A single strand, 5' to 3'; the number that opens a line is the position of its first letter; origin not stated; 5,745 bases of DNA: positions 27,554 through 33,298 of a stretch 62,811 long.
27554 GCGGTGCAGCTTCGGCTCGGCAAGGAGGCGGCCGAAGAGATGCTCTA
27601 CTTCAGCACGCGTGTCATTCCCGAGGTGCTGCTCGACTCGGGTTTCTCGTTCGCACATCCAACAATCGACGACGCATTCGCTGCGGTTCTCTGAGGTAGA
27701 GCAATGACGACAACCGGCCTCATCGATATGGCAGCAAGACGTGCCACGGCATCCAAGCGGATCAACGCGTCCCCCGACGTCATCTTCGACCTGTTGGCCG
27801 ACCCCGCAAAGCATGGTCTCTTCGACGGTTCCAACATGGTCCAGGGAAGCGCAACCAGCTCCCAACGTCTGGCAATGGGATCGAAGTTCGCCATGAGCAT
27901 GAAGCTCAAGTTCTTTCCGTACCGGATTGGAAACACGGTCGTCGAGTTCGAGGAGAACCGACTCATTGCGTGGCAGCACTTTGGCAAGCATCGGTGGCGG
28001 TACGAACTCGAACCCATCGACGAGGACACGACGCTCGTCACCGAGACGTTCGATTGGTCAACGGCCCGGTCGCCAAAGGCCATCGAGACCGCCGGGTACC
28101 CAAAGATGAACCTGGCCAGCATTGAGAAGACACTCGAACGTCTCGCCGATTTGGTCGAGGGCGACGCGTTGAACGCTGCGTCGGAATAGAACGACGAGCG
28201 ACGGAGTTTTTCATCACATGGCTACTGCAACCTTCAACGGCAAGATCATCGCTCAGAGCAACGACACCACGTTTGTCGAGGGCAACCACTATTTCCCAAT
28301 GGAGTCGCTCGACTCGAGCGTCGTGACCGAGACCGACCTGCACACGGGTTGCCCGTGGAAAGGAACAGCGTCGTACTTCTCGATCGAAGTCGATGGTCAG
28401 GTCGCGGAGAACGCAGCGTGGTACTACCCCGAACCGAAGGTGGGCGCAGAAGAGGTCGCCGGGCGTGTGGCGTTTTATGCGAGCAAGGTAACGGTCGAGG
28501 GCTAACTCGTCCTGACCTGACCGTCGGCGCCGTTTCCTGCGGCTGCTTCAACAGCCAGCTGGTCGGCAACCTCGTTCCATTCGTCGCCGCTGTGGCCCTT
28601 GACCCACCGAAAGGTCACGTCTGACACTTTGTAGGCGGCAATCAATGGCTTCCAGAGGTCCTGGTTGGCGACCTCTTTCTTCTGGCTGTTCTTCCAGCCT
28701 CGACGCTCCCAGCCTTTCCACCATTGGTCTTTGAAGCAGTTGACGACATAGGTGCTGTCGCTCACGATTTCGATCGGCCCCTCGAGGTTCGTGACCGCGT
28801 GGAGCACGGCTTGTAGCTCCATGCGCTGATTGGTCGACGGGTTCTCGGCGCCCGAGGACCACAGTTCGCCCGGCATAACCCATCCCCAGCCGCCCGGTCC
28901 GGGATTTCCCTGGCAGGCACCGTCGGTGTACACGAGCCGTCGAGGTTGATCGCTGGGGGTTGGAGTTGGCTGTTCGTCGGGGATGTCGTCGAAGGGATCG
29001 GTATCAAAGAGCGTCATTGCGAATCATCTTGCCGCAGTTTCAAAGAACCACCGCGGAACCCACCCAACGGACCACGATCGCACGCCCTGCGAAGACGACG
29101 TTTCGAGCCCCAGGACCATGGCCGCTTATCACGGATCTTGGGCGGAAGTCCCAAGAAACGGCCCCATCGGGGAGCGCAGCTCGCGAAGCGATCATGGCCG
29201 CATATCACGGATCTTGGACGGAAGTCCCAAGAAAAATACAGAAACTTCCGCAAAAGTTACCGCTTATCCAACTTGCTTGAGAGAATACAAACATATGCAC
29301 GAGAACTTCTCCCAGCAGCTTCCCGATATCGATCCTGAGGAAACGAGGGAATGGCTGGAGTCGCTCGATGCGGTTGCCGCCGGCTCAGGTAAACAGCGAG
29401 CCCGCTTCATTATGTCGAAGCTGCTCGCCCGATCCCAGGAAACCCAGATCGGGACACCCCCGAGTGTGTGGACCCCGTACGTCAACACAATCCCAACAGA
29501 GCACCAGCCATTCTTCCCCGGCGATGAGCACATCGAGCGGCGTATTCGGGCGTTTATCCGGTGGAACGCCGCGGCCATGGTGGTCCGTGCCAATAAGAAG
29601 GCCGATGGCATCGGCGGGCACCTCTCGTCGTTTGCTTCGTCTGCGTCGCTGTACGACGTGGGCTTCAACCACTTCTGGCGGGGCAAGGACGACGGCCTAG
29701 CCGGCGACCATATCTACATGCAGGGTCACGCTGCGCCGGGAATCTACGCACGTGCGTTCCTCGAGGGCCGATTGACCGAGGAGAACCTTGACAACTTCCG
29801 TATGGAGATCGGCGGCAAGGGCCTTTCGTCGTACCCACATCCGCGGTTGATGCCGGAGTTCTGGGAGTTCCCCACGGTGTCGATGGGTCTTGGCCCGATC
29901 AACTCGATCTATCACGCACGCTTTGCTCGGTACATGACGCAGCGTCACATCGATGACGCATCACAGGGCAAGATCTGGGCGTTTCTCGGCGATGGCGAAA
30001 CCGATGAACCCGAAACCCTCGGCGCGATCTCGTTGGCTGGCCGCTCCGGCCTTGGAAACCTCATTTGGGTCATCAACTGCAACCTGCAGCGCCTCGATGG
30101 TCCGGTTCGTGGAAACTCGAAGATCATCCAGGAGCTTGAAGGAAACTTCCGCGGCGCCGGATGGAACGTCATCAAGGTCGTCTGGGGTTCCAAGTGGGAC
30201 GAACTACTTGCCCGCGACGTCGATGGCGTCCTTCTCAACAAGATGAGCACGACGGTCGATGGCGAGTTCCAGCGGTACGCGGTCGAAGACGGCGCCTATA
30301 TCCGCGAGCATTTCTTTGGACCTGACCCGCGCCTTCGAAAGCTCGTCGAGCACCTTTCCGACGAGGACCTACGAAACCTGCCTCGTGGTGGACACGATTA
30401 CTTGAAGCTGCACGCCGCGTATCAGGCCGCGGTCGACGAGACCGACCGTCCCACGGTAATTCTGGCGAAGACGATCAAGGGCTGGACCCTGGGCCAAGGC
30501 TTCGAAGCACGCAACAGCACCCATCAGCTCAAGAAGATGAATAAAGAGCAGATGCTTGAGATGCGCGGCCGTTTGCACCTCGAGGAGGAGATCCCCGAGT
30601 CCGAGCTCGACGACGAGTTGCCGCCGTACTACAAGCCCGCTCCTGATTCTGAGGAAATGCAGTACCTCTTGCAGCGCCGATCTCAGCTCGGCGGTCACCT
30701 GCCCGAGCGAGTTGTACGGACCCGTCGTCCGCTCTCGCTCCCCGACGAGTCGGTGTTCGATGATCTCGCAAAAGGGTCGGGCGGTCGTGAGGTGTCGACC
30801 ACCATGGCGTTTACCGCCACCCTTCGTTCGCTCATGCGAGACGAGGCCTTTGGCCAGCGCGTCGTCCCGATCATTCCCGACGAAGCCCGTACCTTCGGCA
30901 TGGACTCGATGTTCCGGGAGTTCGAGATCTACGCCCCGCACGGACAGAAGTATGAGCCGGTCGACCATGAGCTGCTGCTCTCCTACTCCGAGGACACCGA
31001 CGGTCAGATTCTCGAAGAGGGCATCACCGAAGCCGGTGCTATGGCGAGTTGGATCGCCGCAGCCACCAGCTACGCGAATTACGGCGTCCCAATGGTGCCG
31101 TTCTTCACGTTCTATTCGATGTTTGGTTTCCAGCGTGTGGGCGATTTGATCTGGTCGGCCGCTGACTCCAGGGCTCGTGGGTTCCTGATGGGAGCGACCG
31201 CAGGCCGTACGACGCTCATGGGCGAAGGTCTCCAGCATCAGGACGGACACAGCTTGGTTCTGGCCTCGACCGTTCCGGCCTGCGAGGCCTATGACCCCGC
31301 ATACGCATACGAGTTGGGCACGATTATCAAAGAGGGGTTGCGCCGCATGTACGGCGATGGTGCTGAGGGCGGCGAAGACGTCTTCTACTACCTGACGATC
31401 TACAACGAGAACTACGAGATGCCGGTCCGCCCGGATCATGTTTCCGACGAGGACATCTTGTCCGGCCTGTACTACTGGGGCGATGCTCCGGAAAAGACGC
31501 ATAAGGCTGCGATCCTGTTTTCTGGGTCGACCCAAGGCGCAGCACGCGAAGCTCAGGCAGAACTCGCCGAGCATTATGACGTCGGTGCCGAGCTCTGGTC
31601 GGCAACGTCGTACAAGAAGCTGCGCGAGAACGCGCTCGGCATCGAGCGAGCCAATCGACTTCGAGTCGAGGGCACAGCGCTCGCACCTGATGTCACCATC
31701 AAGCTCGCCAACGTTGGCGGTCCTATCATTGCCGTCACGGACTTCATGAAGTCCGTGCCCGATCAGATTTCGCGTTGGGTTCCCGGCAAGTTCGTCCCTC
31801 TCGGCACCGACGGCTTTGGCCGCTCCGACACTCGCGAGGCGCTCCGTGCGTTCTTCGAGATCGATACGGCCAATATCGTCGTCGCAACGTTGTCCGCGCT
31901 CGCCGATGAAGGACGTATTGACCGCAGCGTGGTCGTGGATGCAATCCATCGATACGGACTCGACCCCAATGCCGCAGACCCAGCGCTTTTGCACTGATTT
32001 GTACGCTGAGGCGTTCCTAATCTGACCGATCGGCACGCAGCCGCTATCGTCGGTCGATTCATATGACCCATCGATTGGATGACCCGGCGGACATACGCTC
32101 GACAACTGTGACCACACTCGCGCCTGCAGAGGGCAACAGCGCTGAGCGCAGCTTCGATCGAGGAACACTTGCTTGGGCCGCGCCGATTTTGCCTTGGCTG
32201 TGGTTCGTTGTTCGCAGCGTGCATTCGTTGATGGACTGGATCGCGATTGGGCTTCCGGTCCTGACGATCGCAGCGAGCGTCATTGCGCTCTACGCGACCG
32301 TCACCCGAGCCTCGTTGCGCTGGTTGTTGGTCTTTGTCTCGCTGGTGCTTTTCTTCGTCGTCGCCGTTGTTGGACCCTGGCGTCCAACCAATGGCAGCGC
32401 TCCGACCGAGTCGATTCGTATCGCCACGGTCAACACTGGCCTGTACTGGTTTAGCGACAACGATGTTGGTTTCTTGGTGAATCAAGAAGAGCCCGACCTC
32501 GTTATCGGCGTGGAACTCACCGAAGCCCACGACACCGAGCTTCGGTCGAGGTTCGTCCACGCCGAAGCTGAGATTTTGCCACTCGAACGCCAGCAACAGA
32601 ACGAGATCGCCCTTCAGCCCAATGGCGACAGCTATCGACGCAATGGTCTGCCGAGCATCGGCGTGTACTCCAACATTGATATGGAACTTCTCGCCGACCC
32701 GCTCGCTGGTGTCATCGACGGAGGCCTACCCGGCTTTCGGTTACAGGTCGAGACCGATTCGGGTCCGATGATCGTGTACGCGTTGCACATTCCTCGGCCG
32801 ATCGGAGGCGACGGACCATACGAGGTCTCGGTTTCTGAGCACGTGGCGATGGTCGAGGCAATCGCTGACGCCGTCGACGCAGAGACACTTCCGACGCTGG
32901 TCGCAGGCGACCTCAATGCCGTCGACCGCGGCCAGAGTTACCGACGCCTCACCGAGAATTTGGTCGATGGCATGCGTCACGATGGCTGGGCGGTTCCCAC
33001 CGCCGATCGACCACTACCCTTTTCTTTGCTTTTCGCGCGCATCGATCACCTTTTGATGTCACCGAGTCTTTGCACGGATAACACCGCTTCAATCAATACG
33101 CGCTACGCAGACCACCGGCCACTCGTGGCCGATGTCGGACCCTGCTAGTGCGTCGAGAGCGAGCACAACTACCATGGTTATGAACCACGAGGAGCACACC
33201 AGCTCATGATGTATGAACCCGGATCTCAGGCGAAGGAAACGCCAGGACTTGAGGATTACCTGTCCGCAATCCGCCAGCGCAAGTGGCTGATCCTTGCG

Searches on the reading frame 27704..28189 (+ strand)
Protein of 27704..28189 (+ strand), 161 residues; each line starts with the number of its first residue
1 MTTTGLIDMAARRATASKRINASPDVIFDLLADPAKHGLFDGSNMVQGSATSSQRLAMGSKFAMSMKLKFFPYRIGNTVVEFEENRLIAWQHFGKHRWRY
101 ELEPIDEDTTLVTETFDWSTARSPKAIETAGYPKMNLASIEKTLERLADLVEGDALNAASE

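Call 11: search_protein_families(library=pfam, proteins=[window:27704-28189:+], max_evalue=0.001)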
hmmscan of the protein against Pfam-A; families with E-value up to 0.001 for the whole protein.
window:27704-28189:+ (161 aa): 1 family
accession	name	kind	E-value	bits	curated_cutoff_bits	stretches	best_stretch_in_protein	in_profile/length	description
PF10604.15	Polyketide_cyc2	-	5.3e-10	40.2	27.4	1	13-152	3-142/142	Polyketide cyclase / dehydrase and lipid transport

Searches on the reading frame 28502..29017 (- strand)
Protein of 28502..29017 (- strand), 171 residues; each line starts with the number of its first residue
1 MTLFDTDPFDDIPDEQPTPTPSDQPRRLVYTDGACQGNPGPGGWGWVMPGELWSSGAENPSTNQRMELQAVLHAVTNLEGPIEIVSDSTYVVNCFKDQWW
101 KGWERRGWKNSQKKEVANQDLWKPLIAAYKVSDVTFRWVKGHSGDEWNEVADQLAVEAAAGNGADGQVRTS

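Call 11: search_protein_families(library=pfam, proteins=[window:28502-29017:-], max_evalue=0.001)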
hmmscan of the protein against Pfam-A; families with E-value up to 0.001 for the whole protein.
window:28502-29017:- (171 aa): 1 family
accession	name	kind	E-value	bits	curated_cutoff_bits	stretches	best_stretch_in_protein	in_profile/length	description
PF00075.30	RNase_H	-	1.4e-38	132.7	25.8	1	28-159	5-140/141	RNase H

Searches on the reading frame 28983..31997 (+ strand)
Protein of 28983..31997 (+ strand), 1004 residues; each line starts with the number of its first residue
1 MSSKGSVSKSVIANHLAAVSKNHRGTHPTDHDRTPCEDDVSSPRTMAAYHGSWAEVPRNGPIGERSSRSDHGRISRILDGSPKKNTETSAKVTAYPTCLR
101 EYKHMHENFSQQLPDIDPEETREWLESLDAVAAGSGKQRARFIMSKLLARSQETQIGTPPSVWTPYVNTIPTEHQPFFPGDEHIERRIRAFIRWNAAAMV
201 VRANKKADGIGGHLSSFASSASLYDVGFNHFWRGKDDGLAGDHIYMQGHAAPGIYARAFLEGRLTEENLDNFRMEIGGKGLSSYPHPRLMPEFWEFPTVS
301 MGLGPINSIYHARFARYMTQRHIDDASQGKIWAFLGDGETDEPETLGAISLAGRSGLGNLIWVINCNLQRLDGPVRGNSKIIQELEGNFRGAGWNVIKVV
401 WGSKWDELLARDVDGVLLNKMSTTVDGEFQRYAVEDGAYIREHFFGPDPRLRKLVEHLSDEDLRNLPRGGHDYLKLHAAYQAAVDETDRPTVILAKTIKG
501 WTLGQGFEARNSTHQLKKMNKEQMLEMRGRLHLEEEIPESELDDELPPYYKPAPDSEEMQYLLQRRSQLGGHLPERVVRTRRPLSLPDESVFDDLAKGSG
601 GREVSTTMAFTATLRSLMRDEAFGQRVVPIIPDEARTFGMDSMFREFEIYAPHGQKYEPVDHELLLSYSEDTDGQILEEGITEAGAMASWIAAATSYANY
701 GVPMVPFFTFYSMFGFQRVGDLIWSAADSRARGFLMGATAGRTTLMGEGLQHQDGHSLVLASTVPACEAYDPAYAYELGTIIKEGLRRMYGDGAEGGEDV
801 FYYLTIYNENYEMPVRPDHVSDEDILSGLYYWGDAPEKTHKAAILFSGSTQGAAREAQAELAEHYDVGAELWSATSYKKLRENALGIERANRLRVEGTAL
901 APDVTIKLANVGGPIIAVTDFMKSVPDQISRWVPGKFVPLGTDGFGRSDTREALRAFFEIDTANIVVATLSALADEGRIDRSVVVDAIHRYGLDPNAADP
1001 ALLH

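Call 11: search_protein_families(library=pfam, proteins=[window:28983-31997:+], max_evalue=0.001)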
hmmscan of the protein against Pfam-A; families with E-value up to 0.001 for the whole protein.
window:28983-31997:+ (1004 aa): 3 families
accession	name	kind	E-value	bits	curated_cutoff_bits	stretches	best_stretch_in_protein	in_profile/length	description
PF17831.6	PDH_E1_M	-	7.2e-97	323.6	23.2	1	588-814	7-229/229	Pyruvate dehydrogenase E1 component middle domain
PF00456.26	Transketolase_N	-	1.1e-12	48.1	22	1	245-403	60-217/334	Transketolase, thiamine diphosphate binding domain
PF22613.1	Transketolase_C_1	-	9.4e-11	42.4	27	1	828-961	1-113/113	Transketolase-like TK C-terminal domain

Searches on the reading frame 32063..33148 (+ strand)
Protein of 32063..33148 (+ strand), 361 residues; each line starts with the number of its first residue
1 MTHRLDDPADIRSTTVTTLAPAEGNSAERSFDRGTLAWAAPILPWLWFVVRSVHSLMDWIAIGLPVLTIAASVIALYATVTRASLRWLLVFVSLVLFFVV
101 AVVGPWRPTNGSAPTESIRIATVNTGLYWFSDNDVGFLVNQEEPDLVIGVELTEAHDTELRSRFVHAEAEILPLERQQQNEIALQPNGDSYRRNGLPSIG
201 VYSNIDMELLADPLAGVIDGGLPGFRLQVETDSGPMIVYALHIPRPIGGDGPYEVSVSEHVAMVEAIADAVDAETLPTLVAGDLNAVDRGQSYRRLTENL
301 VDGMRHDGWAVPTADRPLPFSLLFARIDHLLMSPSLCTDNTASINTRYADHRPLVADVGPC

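Call 11: search_protein_families(library=pfam, proteins=[window:32063-33148:+], max_evalue=0.001)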
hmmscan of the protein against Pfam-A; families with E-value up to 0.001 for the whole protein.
window:32063-33148:+ (361 aa): 1 family
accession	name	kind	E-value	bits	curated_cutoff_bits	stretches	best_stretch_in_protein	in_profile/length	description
PF03372.29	Exo_endo_phos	-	1.7e-07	31.7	24.5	1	228-343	115-213/225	Endonuclease/Exonuclease/phosphatase family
